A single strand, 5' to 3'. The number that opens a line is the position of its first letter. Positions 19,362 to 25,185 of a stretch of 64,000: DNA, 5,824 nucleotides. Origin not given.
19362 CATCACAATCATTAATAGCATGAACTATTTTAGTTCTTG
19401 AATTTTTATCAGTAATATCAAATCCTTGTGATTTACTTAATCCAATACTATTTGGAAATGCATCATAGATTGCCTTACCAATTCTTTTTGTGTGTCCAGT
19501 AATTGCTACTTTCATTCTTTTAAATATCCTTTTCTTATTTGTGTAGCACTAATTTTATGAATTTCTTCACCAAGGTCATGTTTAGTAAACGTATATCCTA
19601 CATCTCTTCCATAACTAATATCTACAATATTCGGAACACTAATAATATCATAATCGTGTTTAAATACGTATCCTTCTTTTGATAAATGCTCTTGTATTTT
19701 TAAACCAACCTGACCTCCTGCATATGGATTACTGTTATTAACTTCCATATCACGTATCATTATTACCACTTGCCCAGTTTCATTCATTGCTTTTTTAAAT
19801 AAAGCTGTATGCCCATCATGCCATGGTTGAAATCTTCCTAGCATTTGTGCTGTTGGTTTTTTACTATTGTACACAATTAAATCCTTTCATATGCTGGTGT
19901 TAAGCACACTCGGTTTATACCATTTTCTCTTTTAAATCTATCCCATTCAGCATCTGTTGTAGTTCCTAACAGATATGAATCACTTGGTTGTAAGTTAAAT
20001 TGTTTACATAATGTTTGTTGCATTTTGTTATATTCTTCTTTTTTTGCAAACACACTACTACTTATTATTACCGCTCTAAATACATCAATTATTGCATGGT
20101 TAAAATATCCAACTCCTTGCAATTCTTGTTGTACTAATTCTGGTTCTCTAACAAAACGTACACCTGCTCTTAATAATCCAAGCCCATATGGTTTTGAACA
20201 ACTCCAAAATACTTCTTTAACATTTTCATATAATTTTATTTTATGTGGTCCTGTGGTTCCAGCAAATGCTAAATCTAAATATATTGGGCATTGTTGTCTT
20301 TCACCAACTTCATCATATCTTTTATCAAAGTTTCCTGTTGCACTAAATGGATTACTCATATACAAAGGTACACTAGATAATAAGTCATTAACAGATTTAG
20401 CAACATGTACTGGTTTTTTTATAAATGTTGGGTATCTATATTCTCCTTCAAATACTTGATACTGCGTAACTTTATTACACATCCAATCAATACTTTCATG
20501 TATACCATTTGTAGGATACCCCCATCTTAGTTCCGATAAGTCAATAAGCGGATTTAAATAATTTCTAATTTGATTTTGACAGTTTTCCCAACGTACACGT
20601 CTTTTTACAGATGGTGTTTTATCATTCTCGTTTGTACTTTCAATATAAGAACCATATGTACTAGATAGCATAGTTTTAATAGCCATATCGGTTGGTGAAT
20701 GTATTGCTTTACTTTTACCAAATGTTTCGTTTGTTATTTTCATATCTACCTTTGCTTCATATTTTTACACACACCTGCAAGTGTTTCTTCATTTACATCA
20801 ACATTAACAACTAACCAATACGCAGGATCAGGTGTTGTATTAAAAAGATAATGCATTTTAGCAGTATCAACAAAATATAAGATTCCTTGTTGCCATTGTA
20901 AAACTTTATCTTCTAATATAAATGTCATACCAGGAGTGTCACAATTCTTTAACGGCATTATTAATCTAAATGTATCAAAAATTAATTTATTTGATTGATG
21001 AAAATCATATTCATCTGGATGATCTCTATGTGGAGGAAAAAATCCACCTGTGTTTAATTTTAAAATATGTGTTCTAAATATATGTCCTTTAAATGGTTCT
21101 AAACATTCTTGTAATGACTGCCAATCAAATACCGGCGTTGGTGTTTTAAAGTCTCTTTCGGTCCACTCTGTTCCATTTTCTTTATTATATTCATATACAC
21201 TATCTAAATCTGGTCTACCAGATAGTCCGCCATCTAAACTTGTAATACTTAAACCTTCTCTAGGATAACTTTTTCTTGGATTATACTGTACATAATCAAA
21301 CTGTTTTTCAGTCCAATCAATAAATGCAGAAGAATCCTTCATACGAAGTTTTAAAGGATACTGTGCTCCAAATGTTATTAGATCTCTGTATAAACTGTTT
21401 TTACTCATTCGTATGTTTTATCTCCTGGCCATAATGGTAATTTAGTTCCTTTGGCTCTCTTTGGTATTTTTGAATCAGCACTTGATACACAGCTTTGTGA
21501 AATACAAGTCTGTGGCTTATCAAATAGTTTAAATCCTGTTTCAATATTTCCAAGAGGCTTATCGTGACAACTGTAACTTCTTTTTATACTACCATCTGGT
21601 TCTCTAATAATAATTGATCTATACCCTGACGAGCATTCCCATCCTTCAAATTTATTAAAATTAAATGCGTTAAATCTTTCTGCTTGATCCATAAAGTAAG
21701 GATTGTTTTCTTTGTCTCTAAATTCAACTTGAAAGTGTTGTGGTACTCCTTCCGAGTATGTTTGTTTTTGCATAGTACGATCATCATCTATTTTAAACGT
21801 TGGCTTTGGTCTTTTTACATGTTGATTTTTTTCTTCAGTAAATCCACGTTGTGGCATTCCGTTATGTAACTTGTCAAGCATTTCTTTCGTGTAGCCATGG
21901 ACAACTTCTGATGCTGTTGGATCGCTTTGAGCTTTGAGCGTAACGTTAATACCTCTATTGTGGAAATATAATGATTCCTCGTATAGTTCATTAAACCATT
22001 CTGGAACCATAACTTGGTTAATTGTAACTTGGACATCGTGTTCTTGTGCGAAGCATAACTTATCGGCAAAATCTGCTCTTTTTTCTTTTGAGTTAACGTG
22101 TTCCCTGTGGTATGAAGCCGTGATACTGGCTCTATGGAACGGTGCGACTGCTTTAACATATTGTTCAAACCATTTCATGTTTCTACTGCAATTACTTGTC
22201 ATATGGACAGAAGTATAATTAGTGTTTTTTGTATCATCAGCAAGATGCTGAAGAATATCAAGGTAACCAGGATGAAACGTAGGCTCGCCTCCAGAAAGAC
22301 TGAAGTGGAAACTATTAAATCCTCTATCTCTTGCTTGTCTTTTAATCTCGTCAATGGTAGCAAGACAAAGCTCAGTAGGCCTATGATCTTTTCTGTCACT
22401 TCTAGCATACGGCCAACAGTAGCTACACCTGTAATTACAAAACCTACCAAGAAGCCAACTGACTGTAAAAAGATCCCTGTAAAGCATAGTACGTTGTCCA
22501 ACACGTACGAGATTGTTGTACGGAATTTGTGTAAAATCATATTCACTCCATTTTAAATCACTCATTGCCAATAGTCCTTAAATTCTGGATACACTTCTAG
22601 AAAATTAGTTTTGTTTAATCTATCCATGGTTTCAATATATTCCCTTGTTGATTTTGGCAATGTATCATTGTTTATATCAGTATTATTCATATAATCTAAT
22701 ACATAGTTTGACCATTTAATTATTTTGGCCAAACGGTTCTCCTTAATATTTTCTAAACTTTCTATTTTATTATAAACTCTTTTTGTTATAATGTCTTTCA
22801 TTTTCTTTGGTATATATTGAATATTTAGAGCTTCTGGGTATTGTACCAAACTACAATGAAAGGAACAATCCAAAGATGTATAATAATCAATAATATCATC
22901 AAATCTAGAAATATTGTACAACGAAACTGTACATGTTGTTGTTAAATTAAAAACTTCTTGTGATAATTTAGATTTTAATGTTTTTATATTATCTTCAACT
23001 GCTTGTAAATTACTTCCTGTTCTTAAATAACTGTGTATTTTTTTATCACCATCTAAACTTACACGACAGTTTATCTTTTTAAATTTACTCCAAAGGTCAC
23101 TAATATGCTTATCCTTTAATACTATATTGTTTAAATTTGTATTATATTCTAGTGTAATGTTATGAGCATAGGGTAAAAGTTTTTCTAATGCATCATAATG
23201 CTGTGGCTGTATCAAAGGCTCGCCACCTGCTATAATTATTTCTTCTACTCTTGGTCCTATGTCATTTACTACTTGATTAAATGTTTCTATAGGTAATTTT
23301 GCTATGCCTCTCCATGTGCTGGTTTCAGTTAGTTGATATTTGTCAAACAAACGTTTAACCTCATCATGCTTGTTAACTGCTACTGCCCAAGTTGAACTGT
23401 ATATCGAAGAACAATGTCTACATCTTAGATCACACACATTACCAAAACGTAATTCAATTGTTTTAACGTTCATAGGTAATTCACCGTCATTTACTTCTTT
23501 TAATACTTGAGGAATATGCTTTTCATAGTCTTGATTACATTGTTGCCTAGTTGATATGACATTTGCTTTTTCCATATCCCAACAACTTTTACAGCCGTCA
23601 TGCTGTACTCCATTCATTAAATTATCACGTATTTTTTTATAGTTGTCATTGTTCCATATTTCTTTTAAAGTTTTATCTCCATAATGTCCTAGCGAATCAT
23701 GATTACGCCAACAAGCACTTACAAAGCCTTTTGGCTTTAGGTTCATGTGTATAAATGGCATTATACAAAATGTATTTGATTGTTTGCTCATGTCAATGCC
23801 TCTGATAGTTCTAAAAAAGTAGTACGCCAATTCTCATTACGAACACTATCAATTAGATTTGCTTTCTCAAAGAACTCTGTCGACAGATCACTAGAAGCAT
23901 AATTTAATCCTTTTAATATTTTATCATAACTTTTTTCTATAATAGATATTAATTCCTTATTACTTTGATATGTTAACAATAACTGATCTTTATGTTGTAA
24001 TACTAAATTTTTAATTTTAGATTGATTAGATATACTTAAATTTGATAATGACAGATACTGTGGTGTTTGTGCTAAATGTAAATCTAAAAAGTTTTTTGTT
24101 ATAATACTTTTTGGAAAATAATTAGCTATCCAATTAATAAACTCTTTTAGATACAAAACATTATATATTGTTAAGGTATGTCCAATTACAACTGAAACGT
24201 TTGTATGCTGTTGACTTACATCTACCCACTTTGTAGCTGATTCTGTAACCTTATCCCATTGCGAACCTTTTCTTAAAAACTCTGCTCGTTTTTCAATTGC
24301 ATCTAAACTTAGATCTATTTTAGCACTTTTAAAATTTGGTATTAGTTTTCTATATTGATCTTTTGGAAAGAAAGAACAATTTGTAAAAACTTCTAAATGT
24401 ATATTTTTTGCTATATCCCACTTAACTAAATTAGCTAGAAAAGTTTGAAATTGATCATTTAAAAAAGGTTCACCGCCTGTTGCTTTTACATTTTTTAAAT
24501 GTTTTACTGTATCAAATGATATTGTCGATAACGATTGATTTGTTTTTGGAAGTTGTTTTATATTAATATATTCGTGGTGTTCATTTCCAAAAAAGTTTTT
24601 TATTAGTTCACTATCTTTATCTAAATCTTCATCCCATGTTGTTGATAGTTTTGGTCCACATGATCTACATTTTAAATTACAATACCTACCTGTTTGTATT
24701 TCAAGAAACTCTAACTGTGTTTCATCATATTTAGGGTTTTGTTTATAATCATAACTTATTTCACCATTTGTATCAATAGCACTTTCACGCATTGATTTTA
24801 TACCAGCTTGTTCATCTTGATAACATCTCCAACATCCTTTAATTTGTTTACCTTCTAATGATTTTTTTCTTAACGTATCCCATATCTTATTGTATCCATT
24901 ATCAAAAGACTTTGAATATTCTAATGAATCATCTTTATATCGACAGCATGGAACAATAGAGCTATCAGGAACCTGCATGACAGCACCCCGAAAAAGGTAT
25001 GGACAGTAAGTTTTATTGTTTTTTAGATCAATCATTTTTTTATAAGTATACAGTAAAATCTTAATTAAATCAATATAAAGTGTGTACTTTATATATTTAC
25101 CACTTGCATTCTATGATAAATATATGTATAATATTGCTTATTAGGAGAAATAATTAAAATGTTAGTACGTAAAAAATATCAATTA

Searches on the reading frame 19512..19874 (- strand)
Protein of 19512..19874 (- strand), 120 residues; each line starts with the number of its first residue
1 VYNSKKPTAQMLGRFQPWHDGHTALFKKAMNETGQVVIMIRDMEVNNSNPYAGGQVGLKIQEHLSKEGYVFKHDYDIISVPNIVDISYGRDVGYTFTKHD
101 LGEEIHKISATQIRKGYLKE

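Call 33: search_protein_families(library=pfam, proteins=[window:19512-19874:-], max_evalue=0.001)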
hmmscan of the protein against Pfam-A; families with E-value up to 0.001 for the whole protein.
window:19512-19874:- (120 aa): 1 family
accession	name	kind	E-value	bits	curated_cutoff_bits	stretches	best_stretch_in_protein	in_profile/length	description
PF01467.32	CTP_transf_like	-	2e-05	25.2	21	1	13-46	4-39/133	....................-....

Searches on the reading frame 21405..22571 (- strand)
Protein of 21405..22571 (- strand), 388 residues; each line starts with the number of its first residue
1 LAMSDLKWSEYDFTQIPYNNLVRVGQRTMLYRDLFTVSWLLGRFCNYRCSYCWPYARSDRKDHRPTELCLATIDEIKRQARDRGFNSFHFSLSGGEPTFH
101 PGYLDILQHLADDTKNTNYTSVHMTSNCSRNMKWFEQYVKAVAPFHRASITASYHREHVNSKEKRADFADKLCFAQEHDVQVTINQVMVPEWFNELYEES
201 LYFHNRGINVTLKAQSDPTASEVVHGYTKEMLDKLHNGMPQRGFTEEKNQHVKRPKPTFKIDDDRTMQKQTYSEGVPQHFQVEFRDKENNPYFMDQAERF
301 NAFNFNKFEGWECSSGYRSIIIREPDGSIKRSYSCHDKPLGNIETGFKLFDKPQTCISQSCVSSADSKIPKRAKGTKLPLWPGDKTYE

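Call 33: search_protein_families(library=pfam, proteins=[window:21405-22571:-], max_evalue=0.001)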
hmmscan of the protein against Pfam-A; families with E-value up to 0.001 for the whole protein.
window:21405-22571:- (388 aa): 2 families
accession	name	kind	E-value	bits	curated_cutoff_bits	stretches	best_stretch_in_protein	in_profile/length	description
PF04055.27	Radical_SAM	-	2.2e-12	47.9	29.5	1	41-191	3-153/166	Radical SAM superfamily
PF13353.11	Fer4_12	-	0.0002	22.1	22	1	43-159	13-122/137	4Fe-4S single cluster domain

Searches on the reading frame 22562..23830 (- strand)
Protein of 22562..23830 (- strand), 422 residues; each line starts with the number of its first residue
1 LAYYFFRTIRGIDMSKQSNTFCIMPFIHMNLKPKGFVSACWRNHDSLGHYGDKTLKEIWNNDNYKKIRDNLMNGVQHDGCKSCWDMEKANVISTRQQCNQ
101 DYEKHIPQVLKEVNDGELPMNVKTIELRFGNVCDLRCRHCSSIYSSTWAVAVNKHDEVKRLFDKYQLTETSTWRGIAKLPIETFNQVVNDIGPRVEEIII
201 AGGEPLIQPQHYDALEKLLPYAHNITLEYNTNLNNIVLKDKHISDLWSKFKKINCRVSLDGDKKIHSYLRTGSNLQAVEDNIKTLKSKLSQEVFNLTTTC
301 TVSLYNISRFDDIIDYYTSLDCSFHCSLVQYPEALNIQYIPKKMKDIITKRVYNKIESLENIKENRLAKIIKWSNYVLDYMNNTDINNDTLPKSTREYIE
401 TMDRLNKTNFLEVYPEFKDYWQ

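Call 33: search_protein_families(library=pfam, proteins=[window:22562-23830:-], max_evalue=0.001)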
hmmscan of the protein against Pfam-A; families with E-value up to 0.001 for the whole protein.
window:22562-23830:- (422 aa): 2 families
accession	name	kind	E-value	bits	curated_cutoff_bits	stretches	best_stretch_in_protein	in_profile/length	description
PF13186.11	SPASM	-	2.5e-09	37.7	21.5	1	22-84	1-67/67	Iron-sulfur cluster-binding domain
PF04055.27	Radical_SAM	-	2.2e-08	34.9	29.5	1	129-297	3-145/166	Radical SAM superfamily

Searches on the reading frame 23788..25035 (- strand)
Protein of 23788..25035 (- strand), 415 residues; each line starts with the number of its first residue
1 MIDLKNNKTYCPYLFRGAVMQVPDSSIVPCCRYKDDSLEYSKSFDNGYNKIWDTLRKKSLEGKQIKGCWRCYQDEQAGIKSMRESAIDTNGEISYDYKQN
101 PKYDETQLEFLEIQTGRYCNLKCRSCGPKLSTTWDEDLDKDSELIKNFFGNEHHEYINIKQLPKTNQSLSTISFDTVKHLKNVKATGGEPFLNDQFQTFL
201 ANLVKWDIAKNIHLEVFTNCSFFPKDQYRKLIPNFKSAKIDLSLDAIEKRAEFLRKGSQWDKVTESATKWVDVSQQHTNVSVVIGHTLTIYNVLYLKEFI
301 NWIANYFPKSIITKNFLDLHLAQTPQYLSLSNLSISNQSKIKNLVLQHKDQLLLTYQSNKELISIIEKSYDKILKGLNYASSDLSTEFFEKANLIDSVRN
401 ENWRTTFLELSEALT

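Call 33: search_protein_families(library=pfam, proteins=[window:23788-25035:-], max_evalue=0.001)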
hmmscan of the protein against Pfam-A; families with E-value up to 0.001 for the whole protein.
window:23788-25035:- (415 aa): 1 family
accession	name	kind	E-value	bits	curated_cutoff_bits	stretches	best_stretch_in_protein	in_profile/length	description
PF04055.27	Radical_SAM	-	6.1e-06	26.9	29.5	1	114-284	2-150/166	Radical SAM superfamily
